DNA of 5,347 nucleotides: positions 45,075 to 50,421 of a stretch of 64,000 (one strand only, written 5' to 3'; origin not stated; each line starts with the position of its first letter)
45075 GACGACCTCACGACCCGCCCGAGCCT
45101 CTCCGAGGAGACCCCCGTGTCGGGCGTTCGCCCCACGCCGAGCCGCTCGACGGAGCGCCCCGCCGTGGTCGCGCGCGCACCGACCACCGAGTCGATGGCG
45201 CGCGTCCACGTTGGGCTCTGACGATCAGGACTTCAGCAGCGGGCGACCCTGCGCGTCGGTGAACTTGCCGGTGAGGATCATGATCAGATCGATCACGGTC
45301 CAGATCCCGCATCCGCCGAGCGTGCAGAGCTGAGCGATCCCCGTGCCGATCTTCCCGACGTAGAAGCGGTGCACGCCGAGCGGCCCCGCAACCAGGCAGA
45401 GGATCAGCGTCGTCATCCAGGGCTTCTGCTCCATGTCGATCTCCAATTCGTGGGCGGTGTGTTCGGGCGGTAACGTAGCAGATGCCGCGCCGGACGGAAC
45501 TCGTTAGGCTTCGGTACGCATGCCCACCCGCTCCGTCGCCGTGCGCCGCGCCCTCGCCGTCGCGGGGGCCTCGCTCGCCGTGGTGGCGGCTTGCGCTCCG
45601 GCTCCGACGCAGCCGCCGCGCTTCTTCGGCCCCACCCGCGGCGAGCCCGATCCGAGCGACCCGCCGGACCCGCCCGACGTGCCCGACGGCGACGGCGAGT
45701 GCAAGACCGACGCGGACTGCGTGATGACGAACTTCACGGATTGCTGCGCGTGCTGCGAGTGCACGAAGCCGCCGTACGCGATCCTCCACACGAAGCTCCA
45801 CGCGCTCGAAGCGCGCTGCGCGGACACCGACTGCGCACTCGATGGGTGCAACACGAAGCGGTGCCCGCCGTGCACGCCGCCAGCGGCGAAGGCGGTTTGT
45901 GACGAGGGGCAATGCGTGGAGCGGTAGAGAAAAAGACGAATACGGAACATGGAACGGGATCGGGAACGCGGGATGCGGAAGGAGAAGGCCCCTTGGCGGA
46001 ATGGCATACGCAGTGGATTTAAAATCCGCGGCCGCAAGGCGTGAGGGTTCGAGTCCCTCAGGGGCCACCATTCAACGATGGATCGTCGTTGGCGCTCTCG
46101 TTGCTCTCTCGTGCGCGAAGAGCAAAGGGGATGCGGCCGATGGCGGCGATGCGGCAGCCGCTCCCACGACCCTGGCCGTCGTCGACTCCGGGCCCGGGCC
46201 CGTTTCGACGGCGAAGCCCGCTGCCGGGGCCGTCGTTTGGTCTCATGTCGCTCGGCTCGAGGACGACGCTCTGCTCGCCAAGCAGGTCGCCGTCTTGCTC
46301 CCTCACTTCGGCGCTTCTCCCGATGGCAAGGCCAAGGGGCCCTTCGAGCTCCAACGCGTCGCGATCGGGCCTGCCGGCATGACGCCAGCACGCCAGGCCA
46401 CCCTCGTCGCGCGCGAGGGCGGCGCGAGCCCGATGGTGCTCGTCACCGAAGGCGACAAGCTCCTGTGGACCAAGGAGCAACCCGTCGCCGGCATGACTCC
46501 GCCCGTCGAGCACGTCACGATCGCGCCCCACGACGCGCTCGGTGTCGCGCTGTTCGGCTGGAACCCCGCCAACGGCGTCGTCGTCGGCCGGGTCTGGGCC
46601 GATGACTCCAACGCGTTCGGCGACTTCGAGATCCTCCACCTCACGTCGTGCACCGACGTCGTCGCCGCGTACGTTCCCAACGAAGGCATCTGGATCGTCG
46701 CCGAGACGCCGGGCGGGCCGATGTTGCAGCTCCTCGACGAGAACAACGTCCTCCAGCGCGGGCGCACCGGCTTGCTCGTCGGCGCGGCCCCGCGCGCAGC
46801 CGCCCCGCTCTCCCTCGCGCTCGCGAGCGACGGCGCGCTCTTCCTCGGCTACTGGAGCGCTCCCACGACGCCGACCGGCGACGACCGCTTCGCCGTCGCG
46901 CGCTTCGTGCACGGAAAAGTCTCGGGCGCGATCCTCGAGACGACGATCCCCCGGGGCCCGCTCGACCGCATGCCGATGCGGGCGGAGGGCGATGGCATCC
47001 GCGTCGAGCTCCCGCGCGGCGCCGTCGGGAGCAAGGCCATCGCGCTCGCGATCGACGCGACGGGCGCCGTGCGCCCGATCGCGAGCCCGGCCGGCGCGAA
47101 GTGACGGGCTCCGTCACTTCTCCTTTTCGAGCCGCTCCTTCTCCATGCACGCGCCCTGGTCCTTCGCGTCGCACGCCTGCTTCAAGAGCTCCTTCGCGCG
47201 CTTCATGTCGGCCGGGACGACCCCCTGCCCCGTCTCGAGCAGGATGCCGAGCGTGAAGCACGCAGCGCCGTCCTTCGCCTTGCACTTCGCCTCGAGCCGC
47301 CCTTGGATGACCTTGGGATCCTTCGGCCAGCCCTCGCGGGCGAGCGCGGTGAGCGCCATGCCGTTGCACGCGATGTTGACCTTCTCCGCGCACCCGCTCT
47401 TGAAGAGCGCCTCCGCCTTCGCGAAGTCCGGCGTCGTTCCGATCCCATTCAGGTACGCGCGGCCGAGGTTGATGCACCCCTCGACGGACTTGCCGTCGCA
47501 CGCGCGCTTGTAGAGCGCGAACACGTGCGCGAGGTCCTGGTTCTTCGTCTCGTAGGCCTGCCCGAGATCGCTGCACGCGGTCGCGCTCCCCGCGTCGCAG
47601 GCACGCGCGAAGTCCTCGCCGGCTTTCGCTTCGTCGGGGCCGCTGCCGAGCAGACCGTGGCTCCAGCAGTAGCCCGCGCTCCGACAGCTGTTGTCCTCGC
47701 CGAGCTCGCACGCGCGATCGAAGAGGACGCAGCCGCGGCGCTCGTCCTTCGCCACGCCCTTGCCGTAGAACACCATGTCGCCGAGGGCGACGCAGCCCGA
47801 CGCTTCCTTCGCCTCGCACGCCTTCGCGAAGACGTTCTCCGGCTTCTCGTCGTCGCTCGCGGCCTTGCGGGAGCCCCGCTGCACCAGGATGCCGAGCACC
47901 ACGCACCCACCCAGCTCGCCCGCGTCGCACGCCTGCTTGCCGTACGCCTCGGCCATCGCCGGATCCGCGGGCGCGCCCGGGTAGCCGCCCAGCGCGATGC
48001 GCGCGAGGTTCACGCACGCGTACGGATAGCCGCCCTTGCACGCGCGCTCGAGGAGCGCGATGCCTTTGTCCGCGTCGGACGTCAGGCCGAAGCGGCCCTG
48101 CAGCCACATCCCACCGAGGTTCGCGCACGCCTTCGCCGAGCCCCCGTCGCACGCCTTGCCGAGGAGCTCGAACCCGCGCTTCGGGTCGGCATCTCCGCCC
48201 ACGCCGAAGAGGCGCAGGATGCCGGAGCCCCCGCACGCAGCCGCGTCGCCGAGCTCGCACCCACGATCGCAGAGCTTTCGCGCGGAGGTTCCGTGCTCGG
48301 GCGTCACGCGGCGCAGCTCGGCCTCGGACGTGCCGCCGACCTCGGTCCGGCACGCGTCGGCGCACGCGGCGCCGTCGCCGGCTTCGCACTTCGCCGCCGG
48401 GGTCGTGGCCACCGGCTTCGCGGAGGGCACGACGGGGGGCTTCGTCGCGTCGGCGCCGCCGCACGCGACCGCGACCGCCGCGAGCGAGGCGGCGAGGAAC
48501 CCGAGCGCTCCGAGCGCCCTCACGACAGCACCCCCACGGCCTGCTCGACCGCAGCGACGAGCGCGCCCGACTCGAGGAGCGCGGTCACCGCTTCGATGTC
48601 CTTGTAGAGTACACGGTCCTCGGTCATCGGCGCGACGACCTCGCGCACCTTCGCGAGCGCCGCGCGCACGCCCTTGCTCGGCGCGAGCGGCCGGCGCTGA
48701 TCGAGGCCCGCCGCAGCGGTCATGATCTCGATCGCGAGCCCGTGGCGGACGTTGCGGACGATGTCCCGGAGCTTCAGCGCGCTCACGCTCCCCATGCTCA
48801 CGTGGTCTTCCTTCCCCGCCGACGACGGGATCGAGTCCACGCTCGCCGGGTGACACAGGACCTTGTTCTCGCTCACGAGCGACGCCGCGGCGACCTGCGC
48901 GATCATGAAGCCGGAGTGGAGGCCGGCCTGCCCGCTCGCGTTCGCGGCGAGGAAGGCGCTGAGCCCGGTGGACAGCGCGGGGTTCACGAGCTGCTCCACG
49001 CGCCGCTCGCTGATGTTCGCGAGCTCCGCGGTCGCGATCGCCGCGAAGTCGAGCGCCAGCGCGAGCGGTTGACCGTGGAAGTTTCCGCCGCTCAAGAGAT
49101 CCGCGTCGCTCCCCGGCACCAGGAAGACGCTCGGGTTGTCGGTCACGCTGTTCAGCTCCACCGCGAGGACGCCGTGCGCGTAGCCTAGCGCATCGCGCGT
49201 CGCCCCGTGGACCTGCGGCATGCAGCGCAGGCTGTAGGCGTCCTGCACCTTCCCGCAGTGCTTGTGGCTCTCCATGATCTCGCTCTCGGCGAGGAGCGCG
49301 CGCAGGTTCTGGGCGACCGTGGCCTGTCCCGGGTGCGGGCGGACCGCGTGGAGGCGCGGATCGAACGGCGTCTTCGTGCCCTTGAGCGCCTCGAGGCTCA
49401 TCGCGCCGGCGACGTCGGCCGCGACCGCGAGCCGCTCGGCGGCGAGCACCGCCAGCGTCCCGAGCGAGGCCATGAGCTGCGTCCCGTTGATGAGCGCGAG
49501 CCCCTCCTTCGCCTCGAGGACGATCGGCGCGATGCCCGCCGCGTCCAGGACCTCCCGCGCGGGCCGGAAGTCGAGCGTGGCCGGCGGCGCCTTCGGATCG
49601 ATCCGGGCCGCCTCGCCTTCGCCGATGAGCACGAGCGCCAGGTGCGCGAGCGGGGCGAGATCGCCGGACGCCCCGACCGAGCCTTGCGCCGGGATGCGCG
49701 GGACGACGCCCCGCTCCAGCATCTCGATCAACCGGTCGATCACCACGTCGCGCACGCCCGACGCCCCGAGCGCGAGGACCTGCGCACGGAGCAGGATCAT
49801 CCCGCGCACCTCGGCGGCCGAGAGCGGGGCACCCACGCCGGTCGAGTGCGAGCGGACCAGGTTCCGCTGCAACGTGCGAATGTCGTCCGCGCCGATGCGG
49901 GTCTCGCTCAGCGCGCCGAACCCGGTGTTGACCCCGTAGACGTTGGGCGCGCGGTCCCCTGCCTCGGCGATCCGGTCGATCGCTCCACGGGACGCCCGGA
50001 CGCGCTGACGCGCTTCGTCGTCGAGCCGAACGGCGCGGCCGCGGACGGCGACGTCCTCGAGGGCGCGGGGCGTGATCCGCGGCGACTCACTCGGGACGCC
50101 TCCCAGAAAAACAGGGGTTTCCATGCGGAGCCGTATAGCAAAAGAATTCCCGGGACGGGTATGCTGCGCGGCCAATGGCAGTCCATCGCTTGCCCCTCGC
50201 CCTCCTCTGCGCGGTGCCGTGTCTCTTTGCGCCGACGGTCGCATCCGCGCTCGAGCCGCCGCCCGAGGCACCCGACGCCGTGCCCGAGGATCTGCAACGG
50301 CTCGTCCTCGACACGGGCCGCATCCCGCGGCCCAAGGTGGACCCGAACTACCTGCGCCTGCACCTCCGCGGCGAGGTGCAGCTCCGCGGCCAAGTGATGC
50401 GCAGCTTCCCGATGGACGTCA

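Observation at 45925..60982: Second dispersed repeat family (R2, about 55-80 bp, 4 copies) ending in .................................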

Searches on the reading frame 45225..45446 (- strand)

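Call 64: search_protein_families(library=pfam, proteins=[window:45225-45446:-], max_evalue=0.01)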
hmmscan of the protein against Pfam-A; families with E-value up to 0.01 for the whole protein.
window:45225-45446:- (73 aa): 1 family
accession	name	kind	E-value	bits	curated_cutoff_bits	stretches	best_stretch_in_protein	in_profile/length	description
PF05154.21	TM2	-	4.6e-19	68.8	27.9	1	7-55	2-51/51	TM2 domain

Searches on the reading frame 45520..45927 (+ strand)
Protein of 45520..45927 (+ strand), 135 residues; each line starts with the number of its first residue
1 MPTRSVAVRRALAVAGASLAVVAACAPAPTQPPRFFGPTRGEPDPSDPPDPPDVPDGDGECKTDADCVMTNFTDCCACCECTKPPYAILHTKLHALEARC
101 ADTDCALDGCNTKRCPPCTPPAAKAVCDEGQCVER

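Call 64: search_protein_families(library=pfam, proteins=[window:45520-45927:+], max_evalue=0.01)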
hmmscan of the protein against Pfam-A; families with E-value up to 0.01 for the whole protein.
window:45520-45927:+ (135 aa): 0 families

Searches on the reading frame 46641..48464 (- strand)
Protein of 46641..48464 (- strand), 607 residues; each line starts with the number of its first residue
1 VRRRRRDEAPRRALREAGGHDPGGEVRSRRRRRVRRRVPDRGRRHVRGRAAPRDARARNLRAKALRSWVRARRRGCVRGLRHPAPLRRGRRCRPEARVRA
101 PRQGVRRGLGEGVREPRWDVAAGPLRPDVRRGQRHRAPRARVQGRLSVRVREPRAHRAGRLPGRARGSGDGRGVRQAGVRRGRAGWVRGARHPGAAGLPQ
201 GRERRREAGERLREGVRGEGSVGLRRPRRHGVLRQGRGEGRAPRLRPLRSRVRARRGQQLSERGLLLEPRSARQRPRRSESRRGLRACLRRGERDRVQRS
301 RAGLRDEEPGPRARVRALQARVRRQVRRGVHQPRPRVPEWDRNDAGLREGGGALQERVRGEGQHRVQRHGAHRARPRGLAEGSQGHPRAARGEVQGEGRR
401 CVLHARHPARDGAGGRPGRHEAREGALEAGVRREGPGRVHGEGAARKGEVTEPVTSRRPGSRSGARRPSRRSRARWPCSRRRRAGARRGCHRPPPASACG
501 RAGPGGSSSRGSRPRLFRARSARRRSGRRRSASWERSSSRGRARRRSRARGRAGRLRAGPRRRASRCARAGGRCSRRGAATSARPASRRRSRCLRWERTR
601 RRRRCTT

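Call 89: search_protein_families(library=pfam, proteins=[window:46641-48464:-], max_evalue=0.001)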
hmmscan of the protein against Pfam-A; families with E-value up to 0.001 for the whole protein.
window:46641-48464:- (607 aa): 0 families

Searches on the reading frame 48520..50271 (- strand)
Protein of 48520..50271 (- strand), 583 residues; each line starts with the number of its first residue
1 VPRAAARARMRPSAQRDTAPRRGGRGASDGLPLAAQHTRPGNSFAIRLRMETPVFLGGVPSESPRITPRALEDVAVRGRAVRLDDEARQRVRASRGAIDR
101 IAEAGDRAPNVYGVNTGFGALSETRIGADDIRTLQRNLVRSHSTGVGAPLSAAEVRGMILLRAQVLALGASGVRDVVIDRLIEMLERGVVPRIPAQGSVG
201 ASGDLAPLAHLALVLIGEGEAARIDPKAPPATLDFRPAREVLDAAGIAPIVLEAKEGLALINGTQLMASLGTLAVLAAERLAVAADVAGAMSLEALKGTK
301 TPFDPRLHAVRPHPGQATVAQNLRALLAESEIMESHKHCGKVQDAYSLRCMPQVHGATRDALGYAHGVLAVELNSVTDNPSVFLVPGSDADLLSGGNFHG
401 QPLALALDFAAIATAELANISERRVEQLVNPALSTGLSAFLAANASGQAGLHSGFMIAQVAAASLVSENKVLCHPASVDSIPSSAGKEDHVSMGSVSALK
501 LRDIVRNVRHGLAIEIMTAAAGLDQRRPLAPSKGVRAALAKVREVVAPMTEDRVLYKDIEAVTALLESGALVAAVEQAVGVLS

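Call 36: find_homologous_proteins(query=window:48520-50271:-, max_evalue=1e-100)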
Query window:48520-50271:- (583 aa): 7987 proteins with E <= 1e-100 among 8000 candidates; the best 120 are listed.
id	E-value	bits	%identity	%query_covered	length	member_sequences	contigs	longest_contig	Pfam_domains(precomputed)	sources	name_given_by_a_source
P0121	0.0e+0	1114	100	92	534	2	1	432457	PF00221.25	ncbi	-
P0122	1.0e-280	950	86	92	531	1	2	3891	PF00221.25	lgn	-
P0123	8.3e-279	944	86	92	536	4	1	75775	PF00221.25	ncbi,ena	-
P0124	7.6e-277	937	85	92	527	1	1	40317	PF00221.25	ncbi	ncbi:histidine ammonia-lyase [soil metagenome]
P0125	1.3e-242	824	78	92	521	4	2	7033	PF00221.25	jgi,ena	-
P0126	1.1e-238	811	76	92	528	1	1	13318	PF00221.25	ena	-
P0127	1.6e-238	811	77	90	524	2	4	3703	PF00221.25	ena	-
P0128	1.2e-234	798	77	88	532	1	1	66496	PF00221.25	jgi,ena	-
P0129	8.1e-233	792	76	89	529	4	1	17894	PF00221.25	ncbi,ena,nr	ncbi:MAG TPA: histidine ammonia-lyase [Polyangiaceae bacterium]|nr:histidine ammonia-lyase [Polyangi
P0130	8.1e-232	789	77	88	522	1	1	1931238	PF00221.25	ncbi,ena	-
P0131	4.6e-231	786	76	88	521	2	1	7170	PF00221.25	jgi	-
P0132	7.5e-231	786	76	89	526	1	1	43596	PF00221.25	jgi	jgi:histidine ammonia-lyase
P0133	8.0e-231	785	75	89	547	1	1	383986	PF00221.25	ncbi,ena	-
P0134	1.0e-230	785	76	89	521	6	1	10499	PF00221.25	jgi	jgi:histidine ammonia-lyase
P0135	1.2e-230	785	76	88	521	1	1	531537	PF00221.25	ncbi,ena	-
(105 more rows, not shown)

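Call 37: find_encoding_contigs(protein=P0123, flank=10000, max_places=2)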
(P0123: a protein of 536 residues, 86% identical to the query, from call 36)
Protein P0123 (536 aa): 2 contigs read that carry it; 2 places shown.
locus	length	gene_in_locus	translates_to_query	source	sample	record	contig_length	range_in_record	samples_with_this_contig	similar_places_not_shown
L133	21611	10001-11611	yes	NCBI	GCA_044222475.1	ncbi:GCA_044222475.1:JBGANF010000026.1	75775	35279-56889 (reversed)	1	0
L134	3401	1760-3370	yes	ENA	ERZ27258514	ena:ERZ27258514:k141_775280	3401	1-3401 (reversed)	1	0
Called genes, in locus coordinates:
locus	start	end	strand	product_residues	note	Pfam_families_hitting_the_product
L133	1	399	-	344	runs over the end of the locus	PF00291:PALP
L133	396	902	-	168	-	PF26077:BSH_Fcp1 (faint), PF00364:Biotin_lipoyl, PF25917:BSH_RND (weak), PF25984:BSH_YknX (faint)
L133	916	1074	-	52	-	-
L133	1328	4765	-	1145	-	-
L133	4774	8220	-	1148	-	-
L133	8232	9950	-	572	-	-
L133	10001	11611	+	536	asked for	PF00221:Lyase_aromatic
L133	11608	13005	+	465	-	-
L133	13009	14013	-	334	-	-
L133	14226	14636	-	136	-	-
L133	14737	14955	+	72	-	PF05154:TM2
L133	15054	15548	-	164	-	-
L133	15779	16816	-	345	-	PF00355:Rieske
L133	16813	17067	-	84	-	-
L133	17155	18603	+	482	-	-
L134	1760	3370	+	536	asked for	PF00221:Lyase_aromatic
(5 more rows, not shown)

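Call 38: find_encoding_contigs(protein=P0124, flank=10000, max_places=2)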
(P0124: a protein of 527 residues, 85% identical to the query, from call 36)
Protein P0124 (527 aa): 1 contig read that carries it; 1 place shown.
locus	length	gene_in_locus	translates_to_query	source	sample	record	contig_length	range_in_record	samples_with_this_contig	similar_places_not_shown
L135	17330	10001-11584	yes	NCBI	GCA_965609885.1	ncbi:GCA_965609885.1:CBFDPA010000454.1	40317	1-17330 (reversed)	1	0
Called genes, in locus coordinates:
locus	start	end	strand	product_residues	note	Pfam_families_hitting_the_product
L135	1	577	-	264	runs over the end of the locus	-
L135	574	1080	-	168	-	PF00364:Biotin_lipoyl, PF25984:BSH_YknX (faint)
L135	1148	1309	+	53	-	-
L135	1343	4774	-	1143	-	-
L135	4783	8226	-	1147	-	-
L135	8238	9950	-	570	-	-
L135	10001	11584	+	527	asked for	PF00221:Lyase_aromatic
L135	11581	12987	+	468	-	-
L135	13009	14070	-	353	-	-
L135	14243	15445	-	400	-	PF00589:Phage_integrase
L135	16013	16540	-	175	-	-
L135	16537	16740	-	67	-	-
